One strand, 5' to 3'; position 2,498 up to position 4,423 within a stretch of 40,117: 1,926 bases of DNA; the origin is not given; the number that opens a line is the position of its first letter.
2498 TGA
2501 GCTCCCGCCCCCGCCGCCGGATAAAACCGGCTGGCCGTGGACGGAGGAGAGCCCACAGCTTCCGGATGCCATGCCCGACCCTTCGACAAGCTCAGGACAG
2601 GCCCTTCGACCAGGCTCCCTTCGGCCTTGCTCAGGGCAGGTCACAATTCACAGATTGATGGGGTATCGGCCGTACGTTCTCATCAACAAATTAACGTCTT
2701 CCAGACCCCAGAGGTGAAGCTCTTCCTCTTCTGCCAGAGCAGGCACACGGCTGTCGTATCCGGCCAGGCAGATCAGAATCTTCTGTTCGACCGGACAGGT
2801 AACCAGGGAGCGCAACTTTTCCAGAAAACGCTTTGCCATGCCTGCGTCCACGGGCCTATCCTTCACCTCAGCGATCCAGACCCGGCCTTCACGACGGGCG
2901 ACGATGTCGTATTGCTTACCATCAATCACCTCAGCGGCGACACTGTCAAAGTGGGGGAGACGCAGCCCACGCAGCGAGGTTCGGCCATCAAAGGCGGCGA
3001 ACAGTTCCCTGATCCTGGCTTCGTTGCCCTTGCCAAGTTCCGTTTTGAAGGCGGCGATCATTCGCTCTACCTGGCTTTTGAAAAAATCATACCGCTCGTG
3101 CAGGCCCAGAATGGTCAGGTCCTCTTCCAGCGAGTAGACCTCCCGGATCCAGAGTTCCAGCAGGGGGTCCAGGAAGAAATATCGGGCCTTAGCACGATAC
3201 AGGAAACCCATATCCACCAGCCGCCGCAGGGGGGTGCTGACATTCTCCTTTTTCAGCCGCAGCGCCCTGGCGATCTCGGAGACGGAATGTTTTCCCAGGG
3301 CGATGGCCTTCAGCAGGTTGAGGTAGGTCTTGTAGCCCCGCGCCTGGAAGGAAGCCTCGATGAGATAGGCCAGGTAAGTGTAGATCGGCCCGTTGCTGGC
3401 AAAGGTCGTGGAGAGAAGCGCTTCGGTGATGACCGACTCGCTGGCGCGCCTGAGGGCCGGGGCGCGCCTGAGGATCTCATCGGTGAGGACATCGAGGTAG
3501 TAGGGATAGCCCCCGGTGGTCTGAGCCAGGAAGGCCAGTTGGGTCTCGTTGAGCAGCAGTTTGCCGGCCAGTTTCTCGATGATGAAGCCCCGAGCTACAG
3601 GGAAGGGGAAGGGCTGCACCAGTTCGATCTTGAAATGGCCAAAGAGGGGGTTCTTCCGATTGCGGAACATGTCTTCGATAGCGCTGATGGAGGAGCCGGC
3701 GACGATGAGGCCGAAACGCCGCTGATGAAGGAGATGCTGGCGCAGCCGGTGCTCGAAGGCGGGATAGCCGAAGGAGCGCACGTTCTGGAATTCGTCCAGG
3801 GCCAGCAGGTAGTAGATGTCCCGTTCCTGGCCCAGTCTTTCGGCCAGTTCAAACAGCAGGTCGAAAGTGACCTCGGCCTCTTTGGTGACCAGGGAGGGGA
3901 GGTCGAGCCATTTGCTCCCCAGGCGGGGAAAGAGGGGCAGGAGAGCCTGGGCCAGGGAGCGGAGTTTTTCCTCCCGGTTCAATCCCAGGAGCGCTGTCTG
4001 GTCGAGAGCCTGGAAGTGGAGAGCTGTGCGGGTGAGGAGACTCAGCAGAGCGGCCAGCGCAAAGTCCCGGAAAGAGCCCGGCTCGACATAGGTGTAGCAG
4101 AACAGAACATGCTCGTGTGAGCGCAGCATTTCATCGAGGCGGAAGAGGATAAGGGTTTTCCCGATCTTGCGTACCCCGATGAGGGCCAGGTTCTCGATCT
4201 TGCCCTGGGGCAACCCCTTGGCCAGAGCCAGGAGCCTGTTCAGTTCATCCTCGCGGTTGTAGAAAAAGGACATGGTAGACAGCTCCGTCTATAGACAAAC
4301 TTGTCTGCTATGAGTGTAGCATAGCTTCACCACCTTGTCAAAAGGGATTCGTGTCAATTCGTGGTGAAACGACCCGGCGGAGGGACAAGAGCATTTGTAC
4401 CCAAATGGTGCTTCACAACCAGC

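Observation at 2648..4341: Stand-alone NTPase, wHTH and nuclease-like gene with its own promoter/operator: candidate sensor or defence gene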

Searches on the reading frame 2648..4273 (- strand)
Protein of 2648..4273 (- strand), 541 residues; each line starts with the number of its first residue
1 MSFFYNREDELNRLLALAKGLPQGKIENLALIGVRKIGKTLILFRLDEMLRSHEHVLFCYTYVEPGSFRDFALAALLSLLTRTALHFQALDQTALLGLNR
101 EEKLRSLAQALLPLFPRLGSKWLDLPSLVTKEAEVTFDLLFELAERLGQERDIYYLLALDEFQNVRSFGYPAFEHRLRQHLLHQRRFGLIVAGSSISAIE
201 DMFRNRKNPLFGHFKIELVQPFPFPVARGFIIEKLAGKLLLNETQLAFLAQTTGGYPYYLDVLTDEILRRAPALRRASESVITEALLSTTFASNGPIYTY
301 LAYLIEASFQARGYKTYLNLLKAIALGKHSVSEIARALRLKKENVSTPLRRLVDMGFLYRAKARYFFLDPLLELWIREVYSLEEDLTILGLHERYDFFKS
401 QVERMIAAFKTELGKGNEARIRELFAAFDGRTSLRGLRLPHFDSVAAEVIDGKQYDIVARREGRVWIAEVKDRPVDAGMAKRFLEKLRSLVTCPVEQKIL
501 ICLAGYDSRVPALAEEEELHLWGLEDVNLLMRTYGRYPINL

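Call 3: search_protein_families(library=pfam, proteins=[window:2648-4273:-], max_evalue=1)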
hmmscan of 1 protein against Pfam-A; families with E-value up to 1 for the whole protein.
window:2648-4273:- (541 aa): 17 families
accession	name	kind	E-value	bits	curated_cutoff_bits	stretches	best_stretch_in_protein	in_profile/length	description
PF13191.12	AAA_16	-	3.9e-09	37.7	32.6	1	4-178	2-157/167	AAA ATPase domain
PF01637.24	ATPase_2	-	1.7e-06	28.4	33.2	1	4-260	1-222/225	ATPase domain predominantly from Archaea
PF12802.13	MarR_2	-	8.4e-06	26.3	27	1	319-361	9-53/61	MarR family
PF01022.26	HTH_5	-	9.7e-06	25.8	22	1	318-358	5-45/47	Bacterial regulatory protein, arsR family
PF01047.28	MarR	-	3.8e-05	23.9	24.6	1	326-361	15-50/59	MarR family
PF13173.12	AAA_14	-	8.3e-05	23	27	1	29-58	5-34/129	AAA domain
PF01978.25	TrmB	-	0.00023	21.4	25.6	1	314-366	11-60/68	Sugar-specific transcriptional regulator TrmB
PF13401.12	AAA_22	-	0.00052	20.8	27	1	29-194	8-123/130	AAA domain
PF12840.13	HTH_20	-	0.0016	18.8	27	1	318-358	7-48/51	Helix-turn-helix domain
PF24270.1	HTH_Cmi2_C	-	0.014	16.1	27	1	314-365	74-125/125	Cmi2, C-terminal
PF14394.12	DUF4423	-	0.019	15.2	30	1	326-365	34-74/165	Domain of unknown function (DUF4423)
PF25212.1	HVO_A0114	-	0.034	14.4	27.6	1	318-361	25-69/84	HVO_A0114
PF13412.12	HTH_24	-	0.034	14.2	21.9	1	328-357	17-46/48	Winged helix-turn-helix DNA-binding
PF21100.3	MCM_C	-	0.042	14.1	27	1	316-365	6-61/64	MCM protein C-terminal winged helix-turn-helix domain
PF09339.16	HTH_IclR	-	0.086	13.1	22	1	318-360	6-50/52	IclR helix-turn-helix domain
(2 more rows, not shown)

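Call 4: search_protein_families(library=padloc, proteins=[window:2648-4273:-], max_evalue=1)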
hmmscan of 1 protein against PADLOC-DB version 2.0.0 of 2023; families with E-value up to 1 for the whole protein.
window:2648-4273:- (541 aa): 11 families
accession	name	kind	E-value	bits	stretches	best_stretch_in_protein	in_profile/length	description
PDLC04984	PDC-S27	-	1.2e-07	29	1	135-360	87-299/474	-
PDLC04985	PDC-S27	-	3.8e-05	20.8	1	134-214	81-166/484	-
PDLC01044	Csa3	-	0.00011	20.2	1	316-363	137-182/194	Type I-A associated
PDLC01438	Csa3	-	0.00095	17.3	1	309-366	142-199/305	"CAS-I,CAS-II,CAS-III,CAS-IV,CAS-V,CAS-VI; associated_signaling"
PDLC01848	CARF3--CARF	-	0.0015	16.2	1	314-361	136-182/197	-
PDLC01268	CasR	-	0.0027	15.7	1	315-363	124-172/179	"CAS-I,CAS-II,CAS-III,CAS-IV,CAS-V,CAS-VI; associated_signaling"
PDLC01720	Csa3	-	0.0038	15.8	1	321-384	31-111/118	Csa3_1_CAS-I-II-III-IV-V-VI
PDLC01434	CasR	-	0.0045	14.9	1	314-364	126-176/191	"CAS-I,CAS-II,CAS-III,CAS-IV,CAS-V,CAS-VI; associated_signaling"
PDLC01879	CARF3--CARF_TM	-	0.017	12.7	1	316-364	157-206/222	-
PDLC01858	CARF3--CARF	-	0.02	12.8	1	319-368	148-197/204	-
PDLC01849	CARF3--CARF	-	0.042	11.5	1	316-360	139-183/197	-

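Call 5: search_protein_families(library=ncbifam, proteins=[window:2648-4273:-], max_evalue=1)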
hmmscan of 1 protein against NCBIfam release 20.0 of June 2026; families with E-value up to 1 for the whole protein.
window:2648-4273:- (541 aa): 4 families
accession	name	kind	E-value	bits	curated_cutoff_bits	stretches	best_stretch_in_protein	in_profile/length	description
NF033788.1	HTH_metalloreg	subfamily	3.1e-05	23.7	55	1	309-361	5-58/77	metalloregulator ArsR/SmtB family transcription factor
NF053606.1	Sta1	subfamily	0.00041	20.4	80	1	324-363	30-69/100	Sta1 family transcriptional regulator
NF040939.2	trans_reg_lrs14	equivalog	0.00052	20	90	1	321-363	27-71/103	Lrs14 family HTH-type transcriptional regulator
TIGR01884.1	cas_HTH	subfamily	0.0085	15.5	60.2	1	316-362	143-190/202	CRISPR-associated CARF protein Csa3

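Call 6: find_homologous_proteins(query=window:2648-4273:-)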
Query window:2648-4273:- (541 aa): 22 proteins with E <= 0.001 among 8000 candidates.
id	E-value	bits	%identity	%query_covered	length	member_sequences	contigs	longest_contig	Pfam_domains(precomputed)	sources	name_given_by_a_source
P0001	0.0e+0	1193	100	100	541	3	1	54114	PF01022.27,PF12802.14,PF01637.25,PF13191.13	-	-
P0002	9.7e-291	983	81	100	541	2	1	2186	PF01047.29,PF13173.13,PF12802.14,PF01637.25,PF13191.13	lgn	-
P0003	3.5e-247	839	70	100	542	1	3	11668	PF13173.13,PF12802.14,PF13401.13,PF01637.25,PF13191.13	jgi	jgi:AAA+ ATPase superfamily predicted ATPase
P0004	4.2e-245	833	69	100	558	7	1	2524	PF13173.13,PF12802.14,PF01637.25,PF13191.13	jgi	jgi:AAA+ ATPase superfamily predicted ATPase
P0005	2.8e-244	830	68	100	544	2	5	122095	PF13173.13,PF12802.14,PF13401.13,PF01637.25,PF13191.13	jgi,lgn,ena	jgi:AAA+ ATPase superfamily predicted ATPase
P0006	1.4e-237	808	68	100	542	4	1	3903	PF13173.13,PF01637.25,PF13191.13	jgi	jgi:AAA+ ATPase superfamily predicted ATPase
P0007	4.8e-224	763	69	91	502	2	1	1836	PF12802.14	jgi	jgi:AAA+ ATPase superfamily predicted ATPase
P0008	6.7e-215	733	62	97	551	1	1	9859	PF13173.13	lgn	-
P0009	9.7e-189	647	70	75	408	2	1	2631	-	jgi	jgi:hypothetical protein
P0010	2.2e-154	533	48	100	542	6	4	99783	PF13173.13,PF24270.2,PF01978.26,PF01637.25,PF13191.13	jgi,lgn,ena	-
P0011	6.5e-154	532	48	100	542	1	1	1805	PF13173.13,PF24270.2,PF01637.25,PF13191.13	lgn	-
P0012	9.5e-154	531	48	100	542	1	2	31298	PF13173.13,PF24270.2,PF13191.13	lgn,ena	-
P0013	1.4e-151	524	47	100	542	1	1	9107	PF13173.13,PF24270.2,PF01637.25,PF13191.13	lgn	-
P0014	3.6e-149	516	47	100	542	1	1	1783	PF13173.13,PF24270.2,PF01637.25,PF13191.13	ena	-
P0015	9.8e-146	505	46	100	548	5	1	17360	PF13173.13,PF24270.2,PF01637.25,PF13191.13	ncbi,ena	-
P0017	2.9e-129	450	45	91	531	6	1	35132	PF13173.13,PF24270.2,PF01637.25,PF13191.13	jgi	jgi:AAA+ ATPase superfamily predicted ATPase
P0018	1.2e-127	445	68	55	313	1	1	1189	PF13173.13,PF01637.25,PF13191.13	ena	-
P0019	1.6e-76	276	32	99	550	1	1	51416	PF13173.13,PF01637.25,PF13191.13,PF14947.13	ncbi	-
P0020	2.6e-60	223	28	99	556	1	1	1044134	PF13173.13,PF01022.27,PF26618.1,PF01637.25,PF13191.13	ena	-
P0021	5.3e-58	215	28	99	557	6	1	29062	PF13173.13,PF09339.17,PF01637.25,PF13191.13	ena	-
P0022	2.5e-7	48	26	70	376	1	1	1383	PF13173.13,PF13401.13,PF01637.25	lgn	-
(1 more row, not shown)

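Call 7: search_solved_structures(query=window:2648-4273:-, max_evalue=1)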
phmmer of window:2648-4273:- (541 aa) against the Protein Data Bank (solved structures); distinct sequences matched with E-value up to 1: 2.
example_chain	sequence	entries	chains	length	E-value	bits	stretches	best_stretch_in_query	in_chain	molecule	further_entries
1wlj_A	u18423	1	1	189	0.27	13.3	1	217-290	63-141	interferon stimulated gene 20kDa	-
6uvu_A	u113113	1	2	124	0.71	11.9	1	308-370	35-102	ArsR family transcriptional regulator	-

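Call 15: find_encoding_contigs(protein=P0005, flank=8000, max_places=4)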
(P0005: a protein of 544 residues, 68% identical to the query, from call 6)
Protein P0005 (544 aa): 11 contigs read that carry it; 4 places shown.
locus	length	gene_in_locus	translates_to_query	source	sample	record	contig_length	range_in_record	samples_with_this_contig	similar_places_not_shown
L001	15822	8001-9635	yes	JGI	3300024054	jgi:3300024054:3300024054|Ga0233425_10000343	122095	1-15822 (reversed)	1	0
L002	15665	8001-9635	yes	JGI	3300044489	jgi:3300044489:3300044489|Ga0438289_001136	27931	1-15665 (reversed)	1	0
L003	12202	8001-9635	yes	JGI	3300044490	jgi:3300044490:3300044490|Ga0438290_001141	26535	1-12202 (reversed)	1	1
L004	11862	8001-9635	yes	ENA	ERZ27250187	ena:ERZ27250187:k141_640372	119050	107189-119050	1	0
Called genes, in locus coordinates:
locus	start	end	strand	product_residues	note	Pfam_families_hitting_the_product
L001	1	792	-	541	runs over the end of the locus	-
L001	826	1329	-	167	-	PF20797:HepT-like_2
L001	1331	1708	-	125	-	PF01909:NTP_transf_2, PF18765:Polbeta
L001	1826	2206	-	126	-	-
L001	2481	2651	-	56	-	PF02350:Epimerase_2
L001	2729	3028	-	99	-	-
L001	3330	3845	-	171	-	PF20797:HepT-like_2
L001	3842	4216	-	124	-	-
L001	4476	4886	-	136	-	PF13470:PIN_3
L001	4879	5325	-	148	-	-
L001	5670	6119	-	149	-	PF03412:Peptidase_C39, PF13529:Peptidase_C39_2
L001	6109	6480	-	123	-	-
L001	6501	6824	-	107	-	-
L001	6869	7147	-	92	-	PF13443:HTH_26 (weak)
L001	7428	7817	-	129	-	PF02350:Epimerase_2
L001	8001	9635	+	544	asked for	PF01637:ATPase_2, PF13191:AAA_16, PF13173:AAA_14 (faint), PF13401:AAA_22 (faint), PF12802:MarR_2 (faint)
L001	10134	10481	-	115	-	-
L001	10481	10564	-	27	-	-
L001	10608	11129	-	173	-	PF01844:HNH, PF14279:HNH_5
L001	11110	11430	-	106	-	-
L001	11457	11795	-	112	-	PF02350:Epimerase_2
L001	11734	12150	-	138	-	PF18478:PIN_10 (weak), PF18480:DUF5615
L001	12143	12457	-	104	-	PF04255:DUF433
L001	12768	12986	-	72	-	PF02350:Epimerase_2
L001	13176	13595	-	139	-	PF20126:TumE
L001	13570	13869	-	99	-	-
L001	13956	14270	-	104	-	PF02350:Epimerase_2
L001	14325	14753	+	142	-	PF05168:HEPN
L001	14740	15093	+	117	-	PF01909:NTP_transf_2, PF18765:Polbeta (weak)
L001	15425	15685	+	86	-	-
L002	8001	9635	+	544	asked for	PF01637:ATPase_2, PF13191:AAA_16, PF13173:AAA_14 (faint), PF13401:AAA_22 (faint), PF12802:MarR_2 (faint)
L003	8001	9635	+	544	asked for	PF01637:ATPase_2, PF13191:AAA_16, PF13173:AAA_14 (faint), PF13401:AAA_22 (faint), PF12802:MarR_2 (faint)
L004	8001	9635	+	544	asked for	PF01637:ATPase_2, PF13191:AAA_16, PF13173:AAA_14 (faint), PF13401:AAA_22 (faint), PF12802:MarR_2 (faint)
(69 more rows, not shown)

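Call 16: find_encoding_contigs(protein=P0010, flank=8000, max_places=4)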
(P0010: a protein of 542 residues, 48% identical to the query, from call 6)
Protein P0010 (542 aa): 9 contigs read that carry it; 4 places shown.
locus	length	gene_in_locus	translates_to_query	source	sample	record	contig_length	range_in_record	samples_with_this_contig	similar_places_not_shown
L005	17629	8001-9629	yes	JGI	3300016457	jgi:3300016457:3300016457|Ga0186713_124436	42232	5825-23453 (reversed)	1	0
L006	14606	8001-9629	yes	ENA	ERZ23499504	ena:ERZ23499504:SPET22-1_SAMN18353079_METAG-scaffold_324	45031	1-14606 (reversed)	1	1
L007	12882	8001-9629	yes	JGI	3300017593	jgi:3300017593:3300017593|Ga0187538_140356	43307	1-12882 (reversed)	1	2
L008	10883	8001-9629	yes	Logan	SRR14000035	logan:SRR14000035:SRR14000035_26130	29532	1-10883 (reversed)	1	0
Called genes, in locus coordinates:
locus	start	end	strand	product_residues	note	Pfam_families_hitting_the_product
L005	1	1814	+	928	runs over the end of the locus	-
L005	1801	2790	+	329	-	PF18320:Csc2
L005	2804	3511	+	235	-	PF26241:Cas_Csc1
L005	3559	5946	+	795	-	PF04851:ResIII, PF00270:DEAD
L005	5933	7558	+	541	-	PF01930:Cas_Cas4, PF12705:PDDEXK_1, PF01867:Cas_Cas1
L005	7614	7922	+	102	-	PF09827:CRISPR_Cas2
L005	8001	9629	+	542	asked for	PF01637:ATPase_2 (weak), PF13191:AAA_16 (weak), PF13173:AAA_14 (faint), PF24270:HTH_Cmi2_C (weak), PF01978:TrmB (faint)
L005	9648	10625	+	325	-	PF19187:HTH_PafC (weak), PF08279:HTH_11, PF13280:WYL, PF25583:WCX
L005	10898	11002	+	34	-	-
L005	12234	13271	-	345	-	PF01408:GFO_IDH_MocA, PF03447:NAD_binding_3 (weak), PF02894:GFO_IDH_MocA_C, PF22725:GFO_IDH_MocA_C3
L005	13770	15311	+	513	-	PF00092:VWA (weak), PF00362:Integrin_beta (faint), PF25106:VWA_4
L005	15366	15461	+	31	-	-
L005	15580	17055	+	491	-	PF00209:SNF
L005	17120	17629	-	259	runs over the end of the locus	PF08305:NPCBM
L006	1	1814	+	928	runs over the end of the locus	-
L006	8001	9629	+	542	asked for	PF01637:ATPase_2 (weak), PF13191:AAA_16 (weak), PF13173:AAA_14 (faint), PF24270:HTH_Cmi2_C (weak), PF01978:TrmB (faint)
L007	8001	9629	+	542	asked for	PF01637:ATPase_2 (weak), PF13191:AAA_16 (weak), PF13173:AAA_14 (faint), PF24270:HTH_Cmi2_C (weak), PF01978:TrmB (faint)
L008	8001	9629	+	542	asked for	PF01637:ATPase_2 (weak), PF13191:AAA_16 (weak), PF13173:AAA_14 (faint), PF24270:HTH_Cmi2_C (weak), PF01978:TrmB (faint)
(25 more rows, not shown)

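Call 17: find_encoding_contigs(protein=P0003, flank=8000, max_places=3)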
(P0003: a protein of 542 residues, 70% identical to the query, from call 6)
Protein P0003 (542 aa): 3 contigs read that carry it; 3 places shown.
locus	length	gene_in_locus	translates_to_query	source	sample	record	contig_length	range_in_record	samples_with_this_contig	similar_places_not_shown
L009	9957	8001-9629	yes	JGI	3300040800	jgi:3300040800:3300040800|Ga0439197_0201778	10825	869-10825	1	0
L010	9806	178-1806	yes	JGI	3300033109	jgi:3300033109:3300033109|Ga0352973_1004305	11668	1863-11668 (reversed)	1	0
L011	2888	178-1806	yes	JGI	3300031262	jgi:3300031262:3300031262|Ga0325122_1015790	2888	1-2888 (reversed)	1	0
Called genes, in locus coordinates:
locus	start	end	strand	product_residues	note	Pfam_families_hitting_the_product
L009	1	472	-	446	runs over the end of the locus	?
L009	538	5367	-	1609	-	PF00072:Response_reg, PF00989:PAS, PF08448:PAS_4, PF13426:PAS_9, PF08447:PAS_3, PF08448:PAS_4, PF13426:PAS_9, PF01590:GAF, +18 more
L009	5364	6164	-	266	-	PF00072:Response_reg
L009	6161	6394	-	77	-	PF02518:HATPase_c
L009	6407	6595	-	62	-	-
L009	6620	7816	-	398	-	PF00872:Transposase_mut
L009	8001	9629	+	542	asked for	PF01637:ATPase_2, PF13191:AAA_16, PF13173:AAA_14 (faint), PF13401:AAA_22 (faint), PF12802:MarR_2 (weak)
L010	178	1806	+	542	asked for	PF01637:ATPase_2, PF13191:AAA_16, PF13173:AAA_14 (faint), PF13401:AAA_22 (faint), PF12802:MarR_2 (weak)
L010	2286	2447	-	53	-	-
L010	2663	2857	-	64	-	PF13751:DDE_Tnp_1_6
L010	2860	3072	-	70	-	-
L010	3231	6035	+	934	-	PF02743:dCache_1 (weak), PF17201:Cache_3-Cache_2 (weak), PF00672:HAMP, PF08448:PAS_4, PF01590:GAF, PF13185:GAF_2, PF07730:HisKA_3, PF02518:HATPase_c, +2 more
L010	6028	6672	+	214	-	PF00072:Response_reg, PF00196:GerE, PF08281:Sigma70_r4_2 (weak)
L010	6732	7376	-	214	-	PF13186:SPASM (weak)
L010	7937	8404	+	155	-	-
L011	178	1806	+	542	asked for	PF01637:ATPase_2, PF13191:AAA_16, PF13173:AAA_14 (faint), PF13401:AAA_22 (faint), PF12802:MarR_2 (weak)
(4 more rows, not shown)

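Call 20: find_encoding_contigs(protein=P0019, flank=8000, max_places=2)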
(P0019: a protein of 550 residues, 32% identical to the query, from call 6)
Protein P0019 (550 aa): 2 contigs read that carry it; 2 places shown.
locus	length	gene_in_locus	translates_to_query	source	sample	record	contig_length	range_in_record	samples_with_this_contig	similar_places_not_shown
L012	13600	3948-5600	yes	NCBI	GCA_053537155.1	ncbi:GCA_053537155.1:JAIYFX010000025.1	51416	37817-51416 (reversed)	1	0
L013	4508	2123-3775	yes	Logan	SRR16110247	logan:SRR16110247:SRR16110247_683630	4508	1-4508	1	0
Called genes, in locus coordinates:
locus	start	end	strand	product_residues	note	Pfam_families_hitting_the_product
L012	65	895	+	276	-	PF14528:LAGLIDADG_3 (weak)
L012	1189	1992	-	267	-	PF00459:Inositol_P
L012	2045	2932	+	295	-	PF26553:PDDEXK_19, PF13560:HTH_31 (weak), PF01381:HTH_3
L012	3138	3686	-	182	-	PF00156:Pribosyltran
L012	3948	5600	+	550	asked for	PF01637:ATPase_2, PF13191:AAA_16 (weak), PF13173:AAA_14 (faint), PF14947:HTH_45 (faint)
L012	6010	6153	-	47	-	-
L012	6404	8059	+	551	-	PF00118:Cpn60_TCP1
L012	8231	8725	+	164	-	-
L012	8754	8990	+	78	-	-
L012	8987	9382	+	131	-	-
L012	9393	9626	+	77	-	-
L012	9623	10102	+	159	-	-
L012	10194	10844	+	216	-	-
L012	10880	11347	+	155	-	-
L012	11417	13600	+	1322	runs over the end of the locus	PF00437:T2SSE, PF14890:Intein_splicing, PF14528:LAGLIDADG_3, PF00437:T2SSE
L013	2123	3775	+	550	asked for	PF01637:ATPase_2, PF13191:AAA_16 (weak), PF13173:AAA_14 (faint), PF14947:HTH_45 (faint)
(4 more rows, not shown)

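Call 21: find_encoding_contigs(protein=P0020, flank=8000, max_places=2)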
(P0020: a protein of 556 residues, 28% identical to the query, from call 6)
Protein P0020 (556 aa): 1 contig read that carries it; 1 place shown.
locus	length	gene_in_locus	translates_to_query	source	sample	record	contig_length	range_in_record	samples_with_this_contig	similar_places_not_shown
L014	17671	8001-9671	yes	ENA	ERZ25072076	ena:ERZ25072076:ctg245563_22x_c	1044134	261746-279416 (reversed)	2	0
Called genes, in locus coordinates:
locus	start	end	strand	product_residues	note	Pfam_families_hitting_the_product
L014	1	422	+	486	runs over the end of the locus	-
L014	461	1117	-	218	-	PF00121:TIM, PF03060:NMO, PF05690:ThiG (weak)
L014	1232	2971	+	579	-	-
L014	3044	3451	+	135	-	-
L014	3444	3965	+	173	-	-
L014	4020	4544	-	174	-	PF00252:Ribosomal_L16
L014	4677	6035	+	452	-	PF01565:FAD_binding_4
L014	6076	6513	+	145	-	-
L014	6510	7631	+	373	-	PF07995:GSDH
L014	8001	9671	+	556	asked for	PF01637:ATPase_2, PF13191:AAA_16, PF13173:AAA_14 (faint), PF01022:HTH_5 (weak), PF26618:DUF8196 (weak)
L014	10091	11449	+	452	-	-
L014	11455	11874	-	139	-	PF07650:KH_2 (faint), PF26594:KH_NusA_2nd (faint)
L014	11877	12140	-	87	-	PF01248:Ribosomal_L7Ae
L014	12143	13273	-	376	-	PF04998:RNA_pol_Rpb1_5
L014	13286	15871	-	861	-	PF04997:RNA_pol_Rpb1_1, PF00623:RNA_pol_Rpb1_2, PF04983:RNA_pol_Rpb1_3, PF05000:RNA_pol_Rpb1_4, PF04998:RNA_pol_Rpb1_5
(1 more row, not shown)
